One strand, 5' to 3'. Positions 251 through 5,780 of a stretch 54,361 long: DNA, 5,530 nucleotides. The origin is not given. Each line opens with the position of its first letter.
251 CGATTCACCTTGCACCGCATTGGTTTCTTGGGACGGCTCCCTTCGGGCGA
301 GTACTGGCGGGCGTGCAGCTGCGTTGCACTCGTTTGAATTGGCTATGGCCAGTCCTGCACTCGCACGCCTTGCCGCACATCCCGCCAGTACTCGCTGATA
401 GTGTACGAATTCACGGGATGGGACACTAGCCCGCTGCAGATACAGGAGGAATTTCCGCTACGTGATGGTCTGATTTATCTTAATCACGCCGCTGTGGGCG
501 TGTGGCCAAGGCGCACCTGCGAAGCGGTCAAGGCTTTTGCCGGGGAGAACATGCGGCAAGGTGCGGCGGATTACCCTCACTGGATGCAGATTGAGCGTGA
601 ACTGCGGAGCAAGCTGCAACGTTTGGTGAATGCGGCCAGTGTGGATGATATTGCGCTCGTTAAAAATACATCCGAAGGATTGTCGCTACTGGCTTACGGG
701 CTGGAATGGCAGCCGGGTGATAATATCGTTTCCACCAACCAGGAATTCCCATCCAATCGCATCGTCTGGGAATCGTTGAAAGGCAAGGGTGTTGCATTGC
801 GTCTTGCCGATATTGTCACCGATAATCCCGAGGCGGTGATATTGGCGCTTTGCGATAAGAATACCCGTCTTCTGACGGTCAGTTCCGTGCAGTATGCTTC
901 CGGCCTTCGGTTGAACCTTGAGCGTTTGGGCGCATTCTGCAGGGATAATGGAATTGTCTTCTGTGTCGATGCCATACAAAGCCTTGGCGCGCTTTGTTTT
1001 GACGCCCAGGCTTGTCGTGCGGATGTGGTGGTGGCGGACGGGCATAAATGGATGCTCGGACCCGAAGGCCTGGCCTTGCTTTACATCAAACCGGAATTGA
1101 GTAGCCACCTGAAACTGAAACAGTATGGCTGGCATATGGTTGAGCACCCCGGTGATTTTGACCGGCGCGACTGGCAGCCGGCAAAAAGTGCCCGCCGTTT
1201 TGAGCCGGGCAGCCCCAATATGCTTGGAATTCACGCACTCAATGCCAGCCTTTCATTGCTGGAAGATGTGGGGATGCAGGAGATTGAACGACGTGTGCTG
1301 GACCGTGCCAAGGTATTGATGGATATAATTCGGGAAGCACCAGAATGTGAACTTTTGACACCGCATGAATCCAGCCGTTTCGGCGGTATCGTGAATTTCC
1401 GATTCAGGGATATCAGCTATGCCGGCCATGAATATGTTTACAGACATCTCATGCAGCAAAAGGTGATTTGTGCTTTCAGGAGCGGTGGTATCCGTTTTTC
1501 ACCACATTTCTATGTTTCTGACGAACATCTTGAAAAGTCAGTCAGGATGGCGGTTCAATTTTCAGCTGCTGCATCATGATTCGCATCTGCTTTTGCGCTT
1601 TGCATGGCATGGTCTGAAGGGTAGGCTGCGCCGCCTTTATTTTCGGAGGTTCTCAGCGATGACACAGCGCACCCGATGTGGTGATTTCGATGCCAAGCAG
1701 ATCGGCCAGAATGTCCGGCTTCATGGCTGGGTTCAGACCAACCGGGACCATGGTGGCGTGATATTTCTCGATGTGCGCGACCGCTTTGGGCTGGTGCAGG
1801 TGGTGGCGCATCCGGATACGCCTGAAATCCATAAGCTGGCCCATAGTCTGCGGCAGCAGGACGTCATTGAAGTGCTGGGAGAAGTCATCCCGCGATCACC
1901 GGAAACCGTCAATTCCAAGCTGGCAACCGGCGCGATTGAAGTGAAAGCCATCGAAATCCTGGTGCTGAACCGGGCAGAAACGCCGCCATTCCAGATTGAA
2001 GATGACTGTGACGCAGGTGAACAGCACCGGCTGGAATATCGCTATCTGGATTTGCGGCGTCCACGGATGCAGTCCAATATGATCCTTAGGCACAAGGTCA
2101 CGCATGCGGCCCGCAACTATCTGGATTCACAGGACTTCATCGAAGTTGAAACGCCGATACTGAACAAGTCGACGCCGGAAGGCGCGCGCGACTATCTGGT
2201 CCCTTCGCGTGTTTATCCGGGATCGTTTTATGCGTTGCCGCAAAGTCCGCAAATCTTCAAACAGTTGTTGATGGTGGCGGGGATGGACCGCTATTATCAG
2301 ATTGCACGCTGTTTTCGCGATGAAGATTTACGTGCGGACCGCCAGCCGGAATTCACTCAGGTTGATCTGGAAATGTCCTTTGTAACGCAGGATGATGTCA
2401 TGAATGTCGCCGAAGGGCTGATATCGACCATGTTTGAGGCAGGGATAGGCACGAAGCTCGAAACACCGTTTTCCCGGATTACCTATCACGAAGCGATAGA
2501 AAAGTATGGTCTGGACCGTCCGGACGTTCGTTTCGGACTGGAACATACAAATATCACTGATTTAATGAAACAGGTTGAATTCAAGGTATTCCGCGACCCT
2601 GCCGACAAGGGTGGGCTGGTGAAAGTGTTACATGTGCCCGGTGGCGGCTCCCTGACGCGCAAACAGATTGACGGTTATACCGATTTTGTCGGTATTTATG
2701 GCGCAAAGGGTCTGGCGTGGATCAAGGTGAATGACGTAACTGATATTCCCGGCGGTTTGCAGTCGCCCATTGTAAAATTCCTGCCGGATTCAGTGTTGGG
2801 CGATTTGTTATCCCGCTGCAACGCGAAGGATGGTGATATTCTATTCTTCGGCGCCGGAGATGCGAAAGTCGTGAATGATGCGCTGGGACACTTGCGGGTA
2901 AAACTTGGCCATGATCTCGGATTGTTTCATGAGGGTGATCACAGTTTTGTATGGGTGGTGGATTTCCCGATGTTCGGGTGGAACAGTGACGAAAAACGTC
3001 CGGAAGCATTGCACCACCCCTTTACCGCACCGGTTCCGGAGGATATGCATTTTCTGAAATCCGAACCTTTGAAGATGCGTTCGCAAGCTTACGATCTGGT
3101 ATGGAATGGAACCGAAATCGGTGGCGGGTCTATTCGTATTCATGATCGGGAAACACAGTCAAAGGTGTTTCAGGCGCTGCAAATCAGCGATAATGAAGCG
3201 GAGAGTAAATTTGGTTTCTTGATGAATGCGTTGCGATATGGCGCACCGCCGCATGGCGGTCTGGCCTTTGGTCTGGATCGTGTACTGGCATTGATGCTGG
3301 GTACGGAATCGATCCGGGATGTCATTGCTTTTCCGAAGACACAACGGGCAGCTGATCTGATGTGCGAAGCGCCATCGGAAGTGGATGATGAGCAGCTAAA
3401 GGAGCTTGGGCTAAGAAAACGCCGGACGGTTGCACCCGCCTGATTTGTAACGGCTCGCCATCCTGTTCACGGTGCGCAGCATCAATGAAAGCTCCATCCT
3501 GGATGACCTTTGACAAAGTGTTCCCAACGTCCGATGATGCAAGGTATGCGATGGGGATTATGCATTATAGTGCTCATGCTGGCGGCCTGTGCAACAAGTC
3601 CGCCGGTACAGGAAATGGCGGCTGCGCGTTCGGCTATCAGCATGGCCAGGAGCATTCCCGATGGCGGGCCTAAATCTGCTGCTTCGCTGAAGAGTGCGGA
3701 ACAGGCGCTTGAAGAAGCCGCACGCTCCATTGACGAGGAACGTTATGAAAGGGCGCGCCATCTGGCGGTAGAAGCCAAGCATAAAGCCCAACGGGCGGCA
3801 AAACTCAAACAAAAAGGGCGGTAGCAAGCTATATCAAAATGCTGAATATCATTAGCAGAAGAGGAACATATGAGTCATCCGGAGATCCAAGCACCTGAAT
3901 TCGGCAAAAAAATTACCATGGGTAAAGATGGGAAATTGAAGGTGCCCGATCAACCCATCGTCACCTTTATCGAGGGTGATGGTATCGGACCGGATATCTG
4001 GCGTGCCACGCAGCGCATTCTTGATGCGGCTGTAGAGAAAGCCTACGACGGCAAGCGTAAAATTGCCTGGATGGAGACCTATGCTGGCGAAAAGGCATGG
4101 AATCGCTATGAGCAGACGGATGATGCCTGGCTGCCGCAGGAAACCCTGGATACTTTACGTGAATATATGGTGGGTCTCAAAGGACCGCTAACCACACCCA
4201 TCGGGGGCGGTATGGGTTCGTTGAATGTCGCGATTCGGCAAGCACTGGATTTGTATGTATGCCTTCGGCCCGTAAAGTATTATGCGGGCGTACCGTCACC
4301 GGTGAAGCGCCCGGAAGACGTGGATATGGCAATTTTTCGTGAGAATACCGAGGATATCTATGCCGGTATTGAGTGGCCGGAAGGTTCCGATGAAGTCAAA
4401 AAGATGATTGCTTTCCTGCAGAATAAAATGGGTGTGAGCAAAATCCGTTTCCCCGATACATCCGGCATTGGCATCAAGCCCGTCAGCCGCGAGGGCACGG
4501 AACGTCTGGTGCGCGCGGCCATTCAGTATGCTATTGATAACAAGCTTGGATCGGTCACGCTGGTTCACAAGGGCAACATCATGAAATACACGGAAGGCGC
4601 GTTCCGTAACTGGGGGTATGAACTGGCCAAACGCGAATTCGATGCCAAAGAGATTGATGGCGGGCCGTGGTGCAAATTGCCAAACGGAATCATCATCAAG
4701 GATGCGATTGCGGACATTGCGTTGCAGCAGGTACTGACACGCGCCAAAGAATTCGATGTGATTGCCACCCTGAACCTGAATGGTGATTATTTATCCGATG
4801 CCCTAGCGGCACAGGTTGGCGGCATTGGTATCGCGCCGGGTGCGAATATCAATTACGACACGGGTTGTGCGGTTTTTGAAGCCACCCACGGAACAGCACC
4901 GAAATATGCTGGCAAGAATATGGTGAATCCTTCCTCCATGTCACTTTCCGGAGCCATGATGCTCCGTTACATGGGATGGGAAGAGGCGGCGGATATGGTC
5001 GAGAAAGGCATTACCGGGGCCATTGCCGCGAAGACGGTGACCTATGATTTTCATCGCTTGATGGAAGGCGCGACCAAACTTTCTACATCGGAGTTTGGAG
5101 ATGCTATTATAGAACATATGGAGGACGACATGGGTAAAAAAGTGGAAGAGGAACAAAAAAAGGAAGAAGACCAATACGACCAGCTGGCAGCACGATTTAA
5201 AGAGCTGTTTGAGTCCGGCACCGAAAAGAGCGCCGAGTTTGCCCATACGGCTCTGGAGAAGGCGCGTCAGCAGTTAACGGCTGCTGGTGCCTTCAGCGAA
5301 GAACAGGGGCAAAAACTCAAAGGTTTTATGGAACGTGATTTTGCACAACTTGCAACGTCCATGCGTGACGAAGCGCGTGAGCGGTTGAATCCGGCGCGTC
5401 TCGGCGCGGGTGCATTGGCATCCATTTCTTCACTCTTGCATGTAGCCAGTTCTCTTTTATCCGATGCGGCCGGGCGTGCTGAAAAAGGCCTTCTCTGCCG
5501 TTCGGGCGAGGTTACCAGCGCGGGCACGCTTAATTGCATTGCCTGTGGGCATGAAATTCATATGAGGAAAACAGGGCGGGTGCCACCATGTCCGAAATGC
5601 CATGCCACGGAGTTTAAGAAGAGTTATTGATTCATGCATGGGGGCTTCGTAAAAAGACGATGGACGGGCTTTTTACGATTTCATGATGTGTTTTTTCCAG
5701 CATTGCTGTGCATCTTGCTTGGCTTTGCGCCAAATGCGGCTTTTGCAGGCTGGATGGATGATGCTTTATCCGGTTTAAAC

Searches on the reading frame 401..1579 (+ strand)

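Call 60: search_protein_families(library=pfam, proteins=[window:401-1579:+], max_evalue=0.0001)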
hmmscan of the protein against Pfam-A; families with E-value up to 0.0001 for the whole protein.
window:401-1579:+ (392 aa): 1 family
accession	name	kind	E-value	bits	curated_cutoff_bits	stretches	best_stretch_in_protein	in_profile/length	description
PF00266.25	Aminotran_5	-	4.7e-50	171.1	21.5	1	25-355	1-333/371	Aminotransferase class-V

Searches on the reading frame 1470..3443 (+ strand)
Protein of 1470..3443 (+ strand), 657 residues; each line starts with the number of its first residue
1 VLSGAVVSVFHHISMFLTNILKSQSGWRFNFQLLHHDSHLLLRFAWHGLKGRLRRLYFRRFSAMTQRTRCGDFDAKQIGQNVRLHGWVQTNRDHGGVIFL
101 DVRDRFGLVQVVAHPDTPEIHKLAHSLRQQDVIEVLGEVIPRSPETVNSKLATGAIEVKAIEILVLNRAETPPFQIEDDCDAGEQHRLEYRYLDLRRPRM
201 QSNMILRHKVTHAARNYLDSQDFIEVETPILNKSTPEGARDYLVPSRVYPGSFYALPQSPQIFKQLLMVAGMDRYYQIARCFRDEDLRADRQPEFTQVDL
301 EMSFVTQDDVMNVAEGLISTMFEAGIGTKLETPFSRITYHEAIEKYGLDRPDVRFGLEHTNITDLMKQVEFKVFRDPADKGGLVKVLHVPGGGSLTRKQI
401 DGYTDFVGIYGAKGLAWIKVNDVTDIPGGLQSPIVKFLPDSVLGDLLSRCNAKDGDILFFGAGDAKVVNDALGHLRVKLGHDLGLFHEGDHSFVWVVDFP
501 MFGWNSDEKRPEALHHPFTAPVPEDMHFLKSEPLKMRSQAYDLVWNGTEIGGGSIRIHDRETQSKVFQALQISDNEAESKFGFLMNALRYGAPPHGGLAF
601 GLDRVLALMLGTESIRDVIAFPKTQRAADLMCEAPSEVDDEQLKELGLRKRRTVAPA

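Call 60: search_protein_families(library=pfam, proteins=[window:1470-3443:+], max_evalue=0.0001)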
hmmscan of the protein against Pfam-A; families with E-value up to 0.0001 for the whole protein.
window:1470-3443:+ (657 aa): 3 families
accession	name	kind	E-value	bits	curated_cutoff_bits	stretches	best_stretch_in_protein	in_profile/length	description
PF00152.25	tRNA-synt_2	-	1.3e-125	419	25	1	184-625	2-308/308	tRNA synthetases class II (D, K and N)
PF02938.19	GAD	-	4.5e-28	97.8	23.4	1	374-472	1-95/95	GAD domain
PF01336.31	tRNA_anti-codon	-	1.4e-12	47.8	27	1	82-162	1-71/75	OB-fold nucleic acid binding domain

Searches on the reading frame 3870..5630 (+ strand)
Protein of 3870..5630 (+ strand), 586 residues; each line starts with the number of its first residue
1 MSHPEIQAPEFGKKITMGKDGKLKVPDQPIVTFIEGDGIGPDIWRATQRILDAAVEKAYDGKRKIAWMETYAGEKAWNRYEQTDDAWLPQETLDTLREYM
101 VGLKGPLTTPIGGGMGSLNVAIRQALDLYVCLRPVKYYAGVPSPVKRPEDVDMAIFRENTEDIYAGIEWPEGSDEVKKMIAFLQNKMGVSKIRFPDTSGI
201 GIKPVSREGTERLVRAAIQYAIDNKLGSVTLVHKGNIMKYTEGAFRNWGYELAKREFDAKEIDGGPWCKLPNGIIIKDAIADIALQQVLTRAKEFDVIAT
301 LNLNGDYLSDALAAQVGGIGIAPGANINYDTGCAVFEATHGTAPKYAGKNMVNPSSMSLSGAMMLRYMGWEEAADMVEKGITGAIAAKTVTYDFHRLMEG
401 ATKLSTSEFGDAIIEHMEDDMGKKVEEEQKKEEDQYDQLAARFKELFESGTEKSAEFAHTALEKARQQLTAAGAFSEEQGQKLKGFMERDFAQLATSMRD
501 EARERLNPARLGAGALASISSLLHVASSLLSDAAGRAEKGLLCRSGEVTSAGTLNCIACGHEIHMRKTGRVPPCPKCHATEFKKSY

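Call 60: search_protein_families(library=pfam, proteins=[window:3870-5630:+], max_evalue=0.0001)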
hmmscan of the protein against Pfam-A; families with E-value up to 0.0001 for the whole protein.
window:3870-5630:+ (586 aa): 2 families
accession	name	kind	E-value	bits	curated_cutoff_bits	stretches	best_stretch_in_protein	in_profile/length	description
PF00180.25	Iso_dh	-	2.8e-91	306.8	27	1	31-413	2-348/348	Isocitrate/isopropylmalate dehydrogenase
PF07295.17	DUF1451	-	3.5e-26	92.6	26.1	1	450-583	6-143/146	Zinc-ribbon containing domain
